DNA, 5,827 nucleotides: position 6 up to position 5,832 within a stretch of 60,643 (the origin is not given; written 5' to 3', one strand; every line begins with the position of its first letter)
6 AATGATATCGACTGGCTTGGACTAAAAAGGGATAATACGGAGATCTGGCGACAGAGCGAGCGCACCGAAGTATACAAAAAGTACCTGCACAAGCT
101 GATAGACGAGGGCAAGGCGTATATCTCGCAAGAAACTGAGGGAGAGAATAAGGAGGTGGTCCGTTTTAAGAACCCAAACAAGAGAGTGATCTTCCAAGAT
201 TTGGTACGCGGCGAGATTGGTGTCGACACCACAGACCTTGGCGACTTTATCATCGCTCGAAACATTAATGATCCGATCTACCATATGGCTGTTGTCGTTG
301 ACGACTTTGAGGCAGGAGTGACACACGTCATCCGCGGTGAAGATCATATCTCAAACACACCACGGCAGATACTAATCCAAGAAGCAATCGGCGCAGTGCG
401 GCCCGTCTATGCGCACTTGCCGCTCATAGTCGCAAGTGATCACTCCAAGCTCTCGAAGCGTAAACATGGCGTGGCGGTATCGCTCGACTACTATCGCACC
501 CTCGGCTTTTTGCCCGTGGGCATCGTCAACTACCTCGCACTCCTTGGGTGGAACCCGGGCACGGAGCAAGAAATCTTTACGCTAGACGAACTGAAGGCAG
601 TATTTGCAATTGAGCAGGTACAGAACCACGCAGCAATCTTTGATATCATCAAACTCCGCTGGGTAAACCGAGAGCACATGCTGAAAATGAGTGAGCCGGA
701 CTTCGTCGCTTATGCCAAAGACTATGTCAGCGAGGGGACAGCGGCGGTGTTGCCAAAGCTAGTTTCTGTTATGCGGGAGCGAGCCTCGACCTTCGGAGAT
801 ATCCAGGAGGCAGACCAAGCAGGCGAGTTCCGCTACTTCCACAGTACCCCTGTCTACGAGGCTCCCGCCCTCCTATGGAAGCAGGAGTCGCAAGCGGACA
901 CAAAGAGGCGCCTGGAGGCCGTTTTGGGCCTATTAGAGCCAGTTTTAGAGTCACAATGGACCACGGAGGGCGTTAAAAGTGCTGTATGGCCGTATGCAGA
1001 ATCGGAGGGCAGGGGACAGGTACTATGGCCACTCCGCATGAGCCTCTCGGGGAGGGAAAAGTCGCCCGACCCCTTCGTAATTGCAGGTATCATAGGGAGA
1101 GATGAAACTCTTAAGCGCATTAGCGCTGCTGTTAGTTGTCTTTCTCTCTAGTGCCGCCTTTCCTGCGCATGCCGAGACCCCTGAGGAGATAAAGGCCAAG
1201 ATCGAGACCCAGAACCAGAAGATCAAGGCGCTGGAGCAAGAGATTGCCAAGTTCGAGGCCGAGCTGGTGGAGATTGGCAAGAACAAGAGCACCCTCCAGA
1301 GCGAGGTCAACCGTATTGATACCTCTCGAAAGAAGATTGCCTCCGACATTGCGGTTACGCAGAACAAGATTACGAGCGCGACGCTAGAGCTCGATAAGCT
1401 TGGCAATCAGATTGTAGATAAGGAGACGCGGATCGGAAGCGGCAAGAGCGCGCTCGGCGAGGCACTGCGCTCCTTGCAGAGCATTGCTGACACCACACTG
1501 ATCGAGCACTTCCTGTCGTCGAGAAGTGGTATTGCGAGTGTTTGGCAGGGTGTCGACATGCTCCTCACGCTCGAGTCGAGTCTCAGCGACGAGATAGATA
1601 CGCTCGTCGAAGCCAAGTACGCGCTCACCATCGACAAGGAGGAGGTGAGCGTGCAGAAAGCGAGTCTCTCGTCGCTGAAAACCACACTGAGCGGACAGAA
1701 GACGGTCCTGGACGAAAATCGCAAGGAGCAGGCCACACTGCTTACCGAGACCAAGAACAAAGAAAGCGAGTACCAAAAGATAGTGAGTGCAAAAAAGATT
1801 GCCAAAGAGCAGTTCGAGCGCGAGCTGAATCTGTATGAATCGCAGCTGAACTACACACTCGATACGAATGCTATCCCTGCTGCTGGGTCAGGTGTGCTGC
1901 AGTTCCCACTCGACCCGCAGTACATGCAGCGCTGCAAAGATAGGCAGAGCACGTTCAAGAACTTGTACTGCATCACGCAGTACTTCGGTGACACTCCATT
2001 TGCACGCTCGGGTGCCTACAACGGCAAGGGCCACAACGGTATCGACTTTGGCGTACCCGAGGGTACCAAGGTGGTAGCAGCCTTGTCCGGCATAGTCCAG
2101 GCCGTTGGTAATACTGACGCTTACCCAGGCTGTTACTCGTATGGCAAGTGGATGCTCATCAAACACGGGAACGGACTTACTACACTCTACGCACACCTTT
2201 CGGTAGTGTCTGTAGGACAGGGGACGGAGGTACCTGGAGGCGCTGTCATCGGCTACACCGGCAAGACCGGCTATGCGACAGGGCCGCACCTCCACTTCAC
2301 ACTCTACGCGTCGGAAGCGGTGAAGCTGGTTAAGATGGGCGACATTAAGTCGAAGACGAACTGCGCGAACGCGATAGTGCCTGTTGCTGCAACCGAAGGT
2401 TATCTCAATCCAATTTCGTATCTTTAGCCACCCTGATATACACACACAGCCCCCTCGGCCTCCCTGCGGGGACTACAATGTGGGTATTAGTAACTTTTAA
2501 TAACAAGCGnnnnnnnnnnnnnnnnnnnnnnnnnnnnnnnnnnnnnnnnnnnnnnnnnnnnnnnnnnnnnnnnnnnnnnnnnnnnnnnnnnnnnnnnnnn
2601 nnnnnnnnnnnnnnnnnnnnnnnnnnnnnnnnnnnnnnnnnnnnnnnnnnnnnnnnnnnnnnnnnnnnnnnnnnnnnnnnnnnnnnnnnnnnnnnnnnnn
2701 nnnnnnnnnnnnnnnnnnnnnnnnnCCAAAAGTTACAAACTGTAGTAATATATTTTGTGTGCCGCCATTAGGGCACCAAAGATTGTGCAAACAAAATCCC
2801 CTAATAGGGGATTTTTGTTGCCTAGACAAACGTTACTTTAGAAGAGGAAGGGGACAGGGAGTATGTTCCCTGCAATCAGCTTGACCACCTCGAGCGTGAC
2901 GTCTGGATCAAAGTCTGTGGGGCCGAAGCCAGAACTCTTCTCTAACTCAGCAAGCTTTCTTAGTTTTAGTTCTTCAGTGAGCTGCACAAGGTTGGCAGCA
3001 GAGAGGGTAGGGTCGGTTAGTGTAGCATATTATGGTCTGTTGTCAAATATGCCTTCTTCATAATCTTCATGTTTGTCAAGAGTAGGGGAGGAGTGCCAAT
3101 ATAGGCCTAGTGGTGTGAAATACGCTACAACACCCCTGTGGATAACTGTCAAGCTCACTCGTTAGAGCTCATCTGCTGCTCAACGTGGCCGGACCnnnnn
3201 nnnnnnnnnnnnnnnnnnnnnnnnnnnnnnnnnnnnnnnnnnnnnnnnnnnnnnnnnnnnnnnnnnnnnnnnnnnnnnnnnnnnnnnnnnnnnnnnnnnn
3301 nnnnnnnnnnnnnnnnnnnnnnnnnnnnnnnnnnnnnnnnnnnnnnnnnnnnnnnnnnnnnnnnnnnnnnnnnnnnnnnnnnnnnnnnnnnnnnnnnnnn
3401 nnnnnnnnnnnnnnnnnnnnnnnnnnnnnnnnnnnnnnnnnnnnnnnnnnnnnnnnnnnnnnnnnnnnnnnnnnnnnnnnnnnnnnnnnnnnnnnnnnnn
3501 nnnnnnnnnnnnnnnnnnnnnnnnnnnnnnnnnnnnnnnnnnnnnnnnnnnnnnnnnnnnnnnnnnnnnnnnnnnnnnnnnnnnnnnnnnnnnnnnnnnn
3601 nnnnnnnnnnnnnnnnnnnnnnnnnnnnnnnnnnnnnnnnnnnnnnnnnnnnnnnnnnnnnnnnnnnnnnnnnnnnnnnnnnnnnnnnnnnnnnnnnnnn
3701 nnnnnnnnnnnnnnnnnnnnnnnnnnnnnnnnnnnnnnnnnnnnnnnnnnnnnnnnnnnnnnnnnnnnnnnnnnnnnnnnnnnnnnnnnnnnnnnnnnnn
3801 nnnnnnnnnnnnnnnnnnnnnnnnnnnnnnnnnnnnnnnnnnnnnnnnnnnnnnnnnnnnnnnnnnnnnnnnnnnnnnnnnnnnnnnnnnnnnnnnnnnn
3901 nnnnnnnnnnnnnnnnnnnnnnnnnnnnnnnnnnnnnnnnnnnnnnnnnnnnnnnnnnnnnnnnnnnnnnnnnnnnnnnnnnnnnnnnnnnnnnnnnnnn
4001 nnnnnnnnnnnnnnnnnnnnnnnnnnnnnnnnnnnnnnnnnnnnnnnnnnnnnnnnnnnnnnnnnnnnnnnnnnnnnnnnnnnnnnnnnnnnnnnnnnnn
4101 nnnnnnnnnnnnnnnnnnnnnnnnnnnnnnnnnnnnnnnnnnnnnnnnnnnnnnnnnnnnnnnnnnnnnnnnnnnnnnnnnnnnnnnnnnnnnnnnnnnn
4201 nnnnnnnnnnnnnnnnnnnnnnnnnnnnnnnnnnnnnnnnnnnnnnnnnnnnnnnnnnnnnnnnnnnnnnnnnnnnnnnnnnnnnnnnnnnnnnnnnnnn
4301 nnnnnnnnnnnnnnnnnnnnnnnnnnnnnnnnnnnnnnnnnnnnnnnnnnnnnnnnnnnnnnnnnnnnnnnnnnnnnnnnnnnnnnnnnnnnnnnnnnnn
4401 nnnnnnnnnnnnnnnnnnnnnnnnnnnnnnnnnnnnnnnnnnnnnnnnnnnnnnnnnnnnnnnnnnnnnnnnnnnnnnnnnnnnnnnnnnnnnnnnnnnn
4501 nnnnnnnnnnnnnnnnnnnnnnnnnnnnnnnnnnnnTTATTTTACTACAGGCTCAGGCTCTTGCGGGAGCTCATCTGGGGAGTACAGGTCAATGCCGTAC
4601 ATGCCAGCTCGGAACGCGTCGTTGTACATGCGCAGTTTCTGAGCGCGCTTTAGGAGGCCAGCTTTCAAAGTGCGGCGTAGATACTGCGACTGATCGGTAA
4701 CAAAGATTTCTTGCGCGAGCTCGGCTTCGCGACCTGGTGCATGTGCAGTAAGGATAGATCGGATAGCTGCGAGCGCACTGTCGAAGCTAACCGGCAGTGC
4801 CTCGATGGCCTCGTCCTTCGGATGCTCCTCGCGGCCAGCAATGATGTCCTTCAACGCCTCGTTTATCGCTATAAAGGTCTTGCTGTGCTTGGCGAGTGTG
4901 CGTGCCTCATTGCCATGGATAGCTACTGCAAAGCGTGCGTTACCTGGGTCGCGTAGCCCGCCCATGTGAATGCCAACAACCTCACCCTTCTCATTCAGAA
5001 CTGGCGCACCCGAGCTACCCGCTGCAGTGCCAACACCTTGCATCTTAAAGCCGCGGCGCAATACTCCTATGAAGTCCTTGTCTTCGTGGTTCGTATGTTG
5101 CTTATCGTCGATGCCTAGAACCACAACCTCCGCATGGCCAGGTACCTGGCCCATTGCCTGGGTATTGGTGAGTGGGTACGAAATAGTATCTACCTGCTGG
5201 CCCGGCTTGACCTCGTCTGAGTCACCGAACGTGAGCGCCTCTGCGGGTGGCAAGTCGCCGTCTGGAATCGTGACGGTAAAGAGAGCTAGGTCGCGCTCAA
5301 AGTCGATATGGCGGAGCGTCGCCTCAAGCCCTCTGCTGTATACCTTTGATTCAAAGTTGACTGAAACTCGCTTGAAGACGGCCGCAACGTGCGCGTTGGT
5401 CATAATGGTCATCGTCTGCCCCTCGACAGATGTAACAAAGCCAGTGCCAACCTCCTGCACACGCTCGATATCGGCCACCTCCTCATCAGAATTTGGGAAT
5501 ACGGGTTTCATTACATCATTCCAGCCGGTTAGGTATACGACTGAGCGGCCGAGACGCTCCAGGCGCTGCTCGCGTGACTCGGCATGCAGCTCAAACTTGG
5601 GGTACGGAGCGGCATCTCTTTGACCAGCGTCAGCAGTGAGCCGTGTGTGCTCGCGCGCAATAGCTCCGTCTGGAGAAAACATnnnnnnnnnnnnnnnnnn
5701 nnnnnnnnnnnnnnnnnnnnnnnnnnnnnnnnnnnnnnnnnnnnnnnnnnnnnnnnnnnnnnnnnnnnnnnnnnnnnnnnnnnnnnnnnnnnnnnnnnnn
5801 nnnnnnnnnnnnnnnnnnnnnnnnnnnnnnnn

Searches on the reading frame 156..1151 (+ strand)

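Call 42: search_protein_families(library=pfam, max_evalue=0.001, proteins=[window:156-1151:+])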
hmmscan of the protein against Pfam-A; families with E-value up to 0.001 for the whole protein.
window:156-1151:+ (331 aa): 2 families
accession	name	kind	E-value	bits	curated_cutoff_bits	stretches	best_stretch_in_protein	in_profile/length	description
PF00749.27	tRNA-synt_1c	-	2.9e-41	141.9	23.4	1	1-169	145-314/314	tRNA synthetases class I (E and Q), catalytic domain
PF19269.4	Anticodon_2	-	3.5e-19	70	23.6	1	183-325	2-140/141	Anticodon binding domain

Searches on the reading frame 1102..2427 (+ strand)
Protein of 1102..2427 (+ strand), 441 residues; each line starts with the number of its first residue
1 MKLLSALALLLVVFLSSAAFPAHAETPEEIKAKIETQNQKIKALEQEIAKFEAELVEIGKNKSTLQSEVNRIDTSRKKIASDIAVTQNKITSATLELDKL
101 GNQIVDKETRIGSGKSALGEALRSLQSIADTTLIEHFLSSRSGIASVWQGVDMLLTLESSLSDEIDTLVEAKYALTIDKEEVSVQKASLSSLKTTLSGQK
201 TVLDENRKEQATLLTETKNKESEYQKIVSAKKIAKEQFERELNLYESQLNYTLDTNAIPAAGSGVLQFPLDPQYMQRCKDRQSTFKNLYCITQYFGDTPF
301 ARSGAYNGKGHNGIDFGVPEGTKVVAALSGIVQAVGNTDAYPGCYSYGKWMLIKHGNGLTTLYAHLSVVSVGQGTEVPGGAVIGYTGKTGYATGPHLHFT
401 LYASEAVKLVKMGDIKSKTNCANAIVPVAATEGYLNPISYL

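Call 42: search_protein_families(library=pfam, max_evalue=0.001, proteins=[window:1102-2427:+])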
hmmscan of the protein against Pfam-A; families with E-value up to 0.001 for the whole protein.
window:1102-2427:+ (441 aa): 2 families
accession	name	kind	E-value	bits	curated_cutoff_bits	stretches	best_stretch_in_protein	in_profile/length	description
PF01551.29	Peptidase_M23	-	2.5e-26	92.1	28.7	1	310-403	2-89/96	Peptidase family M23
PF08614.16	ATG16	-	0.00021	22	33.7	1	25-111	60-146/200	Autophagy protein 16 (ATG16)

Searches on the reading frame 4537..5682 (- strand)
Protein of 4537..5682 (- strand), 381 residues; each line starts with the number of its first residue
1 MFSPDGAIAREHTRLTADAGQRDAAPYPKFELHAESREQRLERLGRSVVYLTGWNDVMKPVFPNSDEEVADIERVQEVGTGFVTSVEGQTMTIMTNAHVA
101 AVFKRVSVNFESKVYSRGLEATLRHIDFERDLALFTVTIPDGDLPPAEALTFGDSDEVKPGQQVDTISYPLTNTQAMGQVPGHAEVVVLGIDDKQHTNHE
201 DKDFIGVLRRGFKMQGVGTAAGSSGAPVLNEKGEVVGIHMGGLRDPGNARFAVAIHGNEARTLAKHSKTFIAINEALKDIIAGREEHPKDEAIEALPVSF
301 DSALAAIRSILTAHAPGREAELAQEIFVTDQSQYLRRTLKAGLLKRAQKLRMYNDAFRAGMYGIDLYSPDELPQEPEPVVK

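Call 42: search_protein_families(library=pfam, max_evalue=0.001, proteins=[window:4537-5682:-])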
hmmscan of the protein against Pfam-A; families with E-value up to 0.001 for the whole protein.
window:4537-5682:- (381 aa): 2 families
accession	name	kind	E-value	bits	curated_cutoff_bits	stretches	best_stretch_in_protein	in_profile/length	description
PF13365.12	Trypsin_2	-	3.8e-20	73.5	27.6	1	79-238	1-144/144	Trypsin-like peptidase domain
PF00089.32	Trypsin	-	3.8e-07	30.6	20.6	1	91-255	35-211/220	Trypsin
